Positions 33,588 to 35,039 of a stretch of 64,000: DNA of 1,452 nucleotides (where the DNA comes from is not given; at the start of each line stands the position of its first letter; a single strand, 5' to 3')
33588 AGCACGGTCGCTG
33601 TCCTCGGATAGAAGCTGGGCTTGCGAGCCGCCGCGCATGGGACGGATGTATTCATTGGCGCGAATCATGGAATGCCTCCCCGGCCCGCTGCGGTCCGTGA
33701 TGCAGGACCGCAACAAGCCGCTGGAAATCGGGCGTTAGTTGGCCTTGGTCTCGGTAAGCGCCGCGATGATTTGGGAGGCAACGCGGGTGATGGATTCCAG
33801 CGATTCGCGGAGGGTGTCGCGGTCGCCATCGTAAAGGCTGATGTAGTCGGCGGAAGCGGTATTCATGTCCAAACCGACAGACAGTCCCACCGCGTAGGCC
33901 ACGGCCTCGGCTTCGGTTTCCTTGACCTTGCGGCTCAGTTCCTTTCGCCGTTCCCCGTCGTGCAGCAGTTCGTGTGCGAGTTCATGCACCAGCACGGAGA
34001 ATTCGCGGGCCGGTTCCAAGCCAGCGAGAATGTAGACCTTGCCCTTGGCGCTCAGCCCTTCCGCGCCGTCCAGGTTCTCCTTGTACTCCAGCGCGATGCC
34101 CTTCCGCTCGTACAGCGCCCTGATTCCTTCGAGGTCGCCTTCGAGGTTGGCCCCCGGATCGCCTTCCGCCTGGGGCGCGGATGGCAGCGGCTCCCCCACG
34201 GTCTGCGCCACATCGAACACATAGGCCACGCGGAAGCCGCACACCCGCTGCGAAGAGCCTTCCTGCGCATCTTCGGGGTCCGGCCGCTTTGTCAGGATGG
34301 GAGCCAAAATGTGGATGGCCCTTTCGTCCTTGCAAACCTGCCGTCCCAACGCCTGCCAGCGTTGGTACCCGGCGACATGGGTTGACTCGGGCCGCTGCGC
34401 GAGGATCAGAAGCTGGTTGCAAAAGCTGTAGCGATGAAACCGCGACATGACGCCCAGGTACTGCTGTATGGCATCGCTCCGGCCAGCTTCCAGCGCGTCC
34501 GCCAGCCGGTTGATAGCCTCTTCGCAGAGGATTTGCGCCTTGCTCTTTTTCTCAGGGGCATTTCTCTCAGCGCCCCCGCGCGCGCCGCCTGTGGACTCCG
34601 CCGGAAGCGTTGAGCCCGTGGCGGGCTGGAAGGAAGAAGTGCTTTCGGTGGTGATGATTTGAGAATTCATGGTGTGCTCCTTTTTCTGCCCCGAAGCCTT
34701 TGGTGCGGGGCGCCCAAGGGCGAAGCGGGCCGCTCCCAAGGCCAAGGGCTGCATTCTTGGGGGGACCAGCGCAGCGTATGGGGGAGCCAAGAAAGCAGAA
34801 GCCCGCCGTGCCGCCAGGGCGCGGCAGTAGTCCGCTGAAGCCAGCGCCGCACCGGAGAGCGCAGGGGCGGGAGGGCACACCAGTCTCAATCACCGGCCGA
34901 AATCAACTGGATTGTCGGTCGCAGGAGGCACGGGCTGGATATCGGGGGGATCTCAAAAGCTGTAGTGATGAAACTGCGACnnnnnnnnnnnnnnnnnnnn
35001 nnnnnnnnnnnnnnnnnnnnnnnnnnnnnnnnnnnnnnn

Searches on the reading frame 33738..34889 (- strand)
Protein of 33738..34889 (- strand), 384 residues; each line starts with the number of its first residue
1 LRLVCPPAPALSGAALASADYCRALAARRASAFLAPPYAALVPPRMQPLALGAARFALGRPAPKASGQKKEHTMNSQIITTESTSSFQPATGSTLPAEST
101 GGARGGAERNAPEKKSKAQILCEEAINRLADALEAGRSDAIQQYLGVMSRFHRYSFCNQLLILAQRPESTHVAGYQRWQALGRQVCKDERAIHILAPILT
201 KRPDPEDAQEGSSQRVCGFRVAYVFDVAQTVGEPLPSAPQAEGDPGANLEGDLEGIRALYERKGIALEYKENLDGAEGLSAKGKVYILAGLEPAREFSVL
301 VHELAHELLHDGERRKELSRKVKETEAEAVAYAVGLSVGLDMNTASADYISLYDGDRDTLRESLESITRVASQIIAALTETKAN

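Call 38: search_protein_families(library=pfam, max_evalue=0.00001, proteins=[window:33738-34889:-])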
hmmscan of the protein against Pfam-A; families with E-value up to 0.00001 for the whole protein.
window:33738-34889:- (384 aa): 1 family
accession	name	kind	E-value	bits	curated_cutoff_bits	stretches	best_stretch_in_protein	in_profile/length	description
PF08401.16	ArdcN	-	4.5e-09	37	22.6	1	123-209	5-106/123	N-terminal domain of anti-restriction factor ArdC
